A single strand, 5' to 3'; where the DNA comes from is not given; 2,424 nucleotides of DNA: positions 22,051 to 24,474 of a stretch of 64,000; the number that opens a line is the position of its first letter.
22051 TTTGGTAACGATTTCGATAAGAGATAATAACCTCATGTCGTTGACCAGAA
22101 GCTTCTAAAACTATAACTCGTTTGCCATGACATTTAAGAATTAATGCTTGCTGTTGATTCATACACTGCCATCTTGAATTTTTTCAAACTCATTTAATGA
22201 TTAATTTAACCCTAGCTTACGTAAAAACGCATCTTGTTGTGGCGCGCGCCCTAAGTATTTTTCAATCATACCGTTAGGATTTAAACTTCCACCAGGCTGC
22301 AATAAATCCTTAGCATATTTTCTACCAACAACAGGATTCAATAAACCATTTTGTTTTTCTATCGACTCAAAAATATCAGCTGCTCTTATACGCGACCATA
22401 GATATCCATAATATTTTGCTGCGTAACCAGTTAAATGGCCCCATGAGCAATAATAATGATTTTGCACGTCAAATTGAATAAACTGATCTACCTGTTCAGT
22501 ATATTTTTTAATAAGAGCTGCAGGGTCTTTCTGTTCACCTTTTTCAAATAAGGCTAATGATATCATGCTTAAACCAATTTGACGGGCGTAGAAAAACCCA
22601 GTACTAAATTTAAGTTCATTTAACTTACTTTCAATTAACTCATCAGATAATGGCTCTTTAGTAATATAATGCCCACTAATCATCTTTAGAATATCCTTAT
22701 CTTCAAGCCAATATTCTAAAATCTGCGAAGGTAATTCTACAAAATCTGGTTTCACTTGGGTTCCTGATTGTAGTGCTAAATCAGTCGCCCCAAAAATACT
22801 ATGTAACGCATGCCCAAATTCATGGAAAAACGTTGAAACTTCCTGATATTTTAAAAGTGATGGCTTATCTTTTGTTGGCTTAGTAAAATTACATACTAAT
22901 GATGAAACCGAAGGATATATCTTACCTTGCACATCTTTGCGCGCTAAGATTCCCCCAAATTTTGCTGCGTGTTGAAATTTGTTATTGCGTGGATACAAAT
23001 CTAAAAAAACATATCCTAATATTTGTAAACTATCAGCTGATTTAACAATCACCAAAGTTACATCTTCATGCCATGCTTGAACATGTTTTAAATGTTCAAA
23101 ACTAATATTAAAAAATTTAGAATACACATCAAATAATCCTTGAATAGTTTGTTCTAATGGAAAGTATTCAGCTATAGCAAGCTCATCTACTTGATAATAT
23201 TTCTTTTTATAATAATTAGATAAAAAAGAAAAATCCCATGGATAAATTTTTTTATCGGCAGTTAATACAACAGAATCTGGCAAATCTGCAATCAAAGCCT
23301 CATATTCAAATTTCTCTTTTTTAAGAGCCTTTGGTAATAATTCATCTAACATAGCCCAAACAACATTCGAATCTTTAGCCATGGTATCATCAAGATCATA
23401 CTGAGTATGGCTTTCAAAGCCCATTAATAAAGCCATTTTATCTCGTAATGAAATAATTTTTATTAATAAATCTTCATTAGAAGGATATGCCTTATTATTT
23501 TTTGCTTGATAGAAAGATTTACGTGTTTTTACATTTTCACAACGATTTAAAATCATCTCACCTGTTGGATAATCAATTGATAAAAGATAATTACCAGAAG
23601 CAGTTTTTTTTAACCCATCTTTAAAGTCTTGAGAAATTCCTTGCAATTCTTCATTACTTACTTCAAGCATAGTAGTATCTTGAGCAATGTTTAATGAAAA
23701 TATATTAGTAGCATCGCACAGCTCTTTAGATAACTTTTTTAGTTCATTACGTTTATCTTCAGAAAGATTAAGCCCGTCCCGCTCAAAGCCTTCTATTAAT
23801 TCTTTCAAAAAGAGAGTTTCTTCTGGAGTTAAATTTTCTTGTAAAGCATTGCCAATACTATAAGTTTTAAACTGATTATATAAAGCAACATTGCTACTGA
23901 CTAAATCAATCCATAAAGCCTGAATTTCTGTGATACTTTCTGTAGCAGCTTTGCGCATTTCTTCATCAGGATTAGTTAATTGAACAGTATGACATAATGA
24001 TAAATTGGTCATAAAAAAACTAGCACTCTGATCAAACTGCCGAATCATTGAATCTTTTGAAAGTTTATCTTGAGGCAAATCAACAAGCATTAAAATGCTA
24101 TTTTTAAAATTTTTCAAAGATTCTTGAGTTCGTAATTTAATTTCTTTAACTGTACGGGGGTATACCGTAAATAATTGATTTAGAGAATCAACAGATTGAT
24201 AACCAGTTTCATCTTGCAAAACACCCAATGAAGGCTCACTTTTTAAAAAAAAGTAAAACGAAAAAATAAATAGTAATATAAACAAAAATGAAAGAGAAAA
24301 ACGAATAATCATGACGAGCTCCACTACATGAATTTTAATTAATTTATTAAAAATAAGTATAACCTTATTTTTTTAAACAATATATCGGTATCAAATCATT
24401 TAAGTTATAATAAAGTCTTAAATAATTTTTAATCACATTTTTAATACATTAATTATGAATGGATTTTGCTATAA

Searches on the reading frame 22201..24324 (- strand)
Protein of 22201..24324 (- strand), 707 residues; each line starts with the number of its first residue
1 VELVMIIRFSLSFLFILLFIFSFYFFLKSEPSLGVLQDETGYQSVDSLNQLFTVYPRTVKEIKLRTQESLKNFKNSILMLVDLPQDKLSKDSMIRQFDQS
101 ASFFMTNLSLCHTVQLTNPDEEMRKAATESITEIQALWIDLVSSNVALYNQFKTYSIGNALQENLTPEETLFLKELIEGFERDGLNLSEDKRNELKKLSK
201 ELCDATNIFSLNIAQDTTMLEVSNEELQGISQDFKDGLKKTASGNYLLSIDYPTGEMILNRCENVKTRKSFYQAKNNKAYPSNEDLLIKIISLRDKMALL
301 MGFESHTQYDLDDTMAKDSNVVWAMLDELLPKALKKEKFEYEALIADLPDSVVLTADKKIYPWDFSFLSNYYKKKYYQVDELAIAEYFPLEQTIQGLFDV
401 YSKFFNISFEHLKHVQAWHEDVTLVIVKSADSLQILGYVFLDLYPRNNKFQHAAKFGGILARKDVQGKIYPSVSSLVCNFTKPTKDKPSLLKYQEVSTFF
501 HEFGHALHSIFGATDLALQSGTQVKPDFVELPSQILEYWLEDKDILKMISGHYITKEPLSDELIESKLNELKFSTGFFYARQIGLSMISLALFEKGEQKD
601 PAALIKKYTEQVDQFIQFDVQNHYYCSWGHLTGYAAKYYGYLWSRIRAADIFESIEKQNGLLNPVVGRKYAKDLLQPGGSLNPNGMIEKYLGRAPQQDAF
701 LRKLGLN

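Call 37: search_protein_families(library=pfam, proteins=[window:22201-24324:-], max_evalue=0.00001)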
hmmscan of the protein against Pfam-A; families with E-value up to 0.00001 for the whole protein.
window:22201-24324:- (707 aa): 1 family
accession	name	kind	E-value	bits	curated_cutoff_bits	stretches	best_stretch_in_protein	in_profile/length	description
PF01432.26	Peptidase_M3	-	2.1e-108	364.1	27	1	259-705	2-456/457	Peptidase family M3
